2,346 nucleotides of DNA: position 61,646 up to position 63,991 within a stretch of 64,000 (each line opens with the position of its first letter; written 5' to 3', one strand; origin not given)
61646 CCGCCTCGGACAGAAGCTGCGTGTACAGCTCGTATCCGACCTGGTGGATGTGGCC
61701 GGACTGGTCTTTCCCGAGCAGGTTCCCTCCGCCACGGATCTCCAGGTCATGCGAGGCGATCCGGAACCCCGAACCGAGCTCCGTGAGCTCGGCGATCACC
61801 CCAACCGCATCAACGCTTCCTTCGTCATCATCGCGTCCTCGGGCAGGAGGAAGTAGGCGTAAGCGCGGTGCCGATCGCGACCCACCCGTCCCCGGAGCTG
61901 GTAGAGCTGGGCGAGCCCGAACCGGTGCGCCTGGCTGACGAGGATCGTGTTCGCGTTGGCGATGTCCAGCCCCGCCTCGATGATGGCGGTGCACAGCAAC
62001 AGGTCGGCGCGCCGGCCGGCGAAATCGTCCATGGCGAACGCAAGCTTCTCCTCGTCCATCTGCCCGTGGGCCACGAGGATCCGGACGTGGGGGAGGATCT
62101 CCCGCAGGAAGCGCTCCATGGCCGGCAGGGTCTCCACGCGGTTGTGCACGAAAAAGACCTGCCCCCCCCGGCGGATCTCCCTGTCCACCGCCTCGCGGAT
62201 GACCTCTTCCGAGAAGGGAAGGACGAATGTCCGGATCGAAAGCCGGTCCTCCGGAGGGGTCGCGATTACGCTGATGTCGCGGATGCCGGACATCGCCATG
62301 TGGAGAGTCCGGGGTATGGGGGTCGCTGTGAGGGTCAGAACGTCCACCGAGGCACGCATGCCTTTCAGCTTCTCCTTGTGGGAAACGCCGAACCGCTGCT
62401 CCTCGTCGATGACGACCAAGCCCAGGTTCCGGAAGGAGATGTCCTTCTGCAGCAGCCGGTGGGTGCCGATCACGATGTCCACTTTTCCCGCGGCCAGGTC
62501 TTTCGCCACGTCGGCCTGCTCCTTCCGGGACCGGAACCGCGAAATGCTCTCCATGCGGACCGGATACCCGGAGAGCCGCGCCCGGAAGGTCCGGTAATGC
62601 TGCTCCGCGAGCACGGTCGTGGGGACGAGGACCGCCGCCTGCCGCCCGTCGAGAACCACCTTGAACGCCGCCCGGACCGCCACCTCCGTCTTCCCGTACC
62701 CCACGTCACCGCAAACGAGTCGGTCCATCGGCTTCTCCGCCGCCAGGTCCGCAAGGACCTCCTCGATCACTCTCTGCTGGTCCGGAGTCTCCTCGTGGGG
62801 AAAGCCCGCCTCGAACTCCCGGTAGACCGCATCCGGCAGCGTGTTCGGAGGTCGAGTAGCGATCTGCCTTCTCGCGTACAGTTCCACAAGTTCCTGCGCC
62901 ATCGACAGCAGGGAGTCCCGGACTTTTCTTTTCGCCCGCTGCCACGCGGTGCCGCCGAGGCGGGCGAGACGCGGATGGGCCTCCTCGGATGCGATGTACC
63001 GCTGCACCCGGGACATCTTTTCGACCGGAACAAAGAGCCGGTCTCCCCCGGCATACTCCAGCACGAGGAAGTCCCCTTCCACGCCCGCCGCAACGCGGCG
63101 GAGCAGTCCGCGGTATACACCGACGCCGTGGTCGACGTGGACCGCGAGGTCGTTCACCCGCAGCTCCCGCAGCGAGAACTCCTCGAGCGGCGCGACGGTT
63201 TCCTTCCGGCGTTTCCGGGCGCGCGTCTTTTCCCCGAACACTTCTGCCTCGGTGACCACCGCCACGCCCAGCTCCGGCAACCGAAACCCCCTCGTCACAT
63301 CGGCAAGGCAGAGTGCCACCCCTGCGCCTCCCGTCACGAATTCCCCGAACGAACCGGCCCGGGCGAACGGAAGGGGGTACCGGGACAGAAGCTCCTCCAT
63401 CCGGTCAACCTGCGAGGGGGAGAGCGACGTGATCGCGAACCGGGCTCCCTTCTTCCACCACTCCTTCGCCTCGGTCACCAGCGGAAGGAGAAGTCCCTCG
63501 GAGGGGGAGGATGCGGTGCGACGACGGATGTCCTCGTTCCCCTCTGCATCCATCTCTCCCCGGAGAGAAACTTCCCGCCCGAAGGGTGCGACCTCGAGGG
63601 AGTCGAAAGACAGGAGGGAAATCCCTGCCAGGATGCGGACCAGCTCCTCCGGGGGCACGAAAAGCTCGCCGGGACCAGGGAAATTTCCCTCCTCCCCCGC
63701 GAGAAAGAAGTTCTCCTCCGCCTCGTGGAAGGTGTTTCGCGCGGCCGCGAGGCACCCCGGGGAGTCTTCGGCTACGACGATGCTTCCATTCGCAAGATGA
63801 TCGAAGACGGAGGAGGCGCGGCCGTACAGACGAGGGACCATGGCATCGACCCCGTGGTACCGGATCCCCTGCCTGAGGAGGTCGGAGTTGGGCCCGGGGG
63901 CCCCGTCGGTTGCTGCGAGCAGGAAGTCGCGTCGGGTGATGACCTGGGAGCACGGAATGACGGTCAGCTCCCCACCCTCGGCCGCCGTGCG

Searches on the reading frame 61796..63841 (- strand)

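Call 29: search_protein_families(library=pfam, proteins=[window:61796-63841:-], max_evalue=0.00001)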
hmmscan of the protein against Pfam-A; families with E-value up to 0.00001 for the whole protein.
window:61796-63841:- (681 aa): 4 families
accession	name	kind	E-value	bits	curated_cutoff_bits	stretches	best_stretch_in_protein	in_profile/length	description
PF00270.35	DEAD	-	1.6e-26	93.5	26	1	352-514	1-165/167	DEAD/DEAH box helicase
PF02559.22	CarD_TRCF_RID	-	1.9e-17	63.5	23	1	227-283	1-57/57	CarD-like/TRCF RID domain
PF00271.37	Helicase_C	-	2.9e-17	63.4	23.5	1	551-656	5-109/110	Helicase conserved C-terminal domain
PF04851.21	ResIII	-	1.1e-09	38.8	22.5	1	352-508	5-162/164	Type III restriction enzyme, res subunit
